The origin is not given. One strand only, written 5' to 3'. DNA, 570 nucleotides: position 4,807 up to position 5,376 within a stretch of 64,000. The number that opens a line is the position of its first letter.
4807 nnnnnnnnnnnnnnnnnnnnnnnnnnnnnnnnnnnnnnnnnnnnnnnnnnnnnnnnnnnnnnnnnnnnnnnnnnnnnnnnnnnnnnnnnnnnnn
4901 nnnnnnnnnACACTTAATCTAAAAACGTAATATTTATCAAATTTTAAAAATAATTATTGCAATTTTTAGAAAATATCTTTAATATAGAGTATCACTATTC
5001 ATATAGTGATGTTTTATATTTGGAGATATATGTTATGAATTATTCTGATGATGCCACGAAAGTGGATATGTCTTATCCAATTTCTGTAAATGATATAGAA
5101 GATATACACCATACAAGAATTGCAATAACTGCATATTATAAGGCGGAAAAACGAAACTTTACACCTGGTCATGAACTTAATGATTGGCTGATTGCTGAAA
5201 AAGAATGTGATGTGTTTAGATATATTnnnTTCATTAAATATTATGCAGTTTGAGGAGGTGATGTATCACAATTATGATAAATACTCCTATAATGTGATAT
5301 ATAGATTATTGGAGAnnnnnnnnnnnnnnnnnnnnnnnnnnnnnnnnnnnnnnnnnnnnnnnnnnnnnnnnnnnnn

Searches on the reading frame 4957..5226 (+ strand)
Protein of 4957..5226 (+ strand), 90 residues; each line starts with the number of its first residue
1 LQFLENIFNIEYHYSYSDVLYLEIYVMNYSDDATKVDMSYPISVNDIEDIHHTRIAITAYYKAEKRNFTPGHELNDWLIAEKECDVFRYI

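Call 41: search_protein_families(library=pfam, proteins=[window:4957-5226:+], max_evalue=0.01)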
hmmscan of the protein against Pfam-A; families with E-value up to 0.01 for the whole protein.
window:4957-5226:+ (90 aa): 1 family
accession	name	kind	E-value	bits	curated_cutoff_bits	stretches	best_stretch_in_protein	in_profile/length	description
PF11154.13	DUF2934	-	1.8e-10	40.7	22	1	51-83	2-34/37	Protein of unknown function (DUF2934)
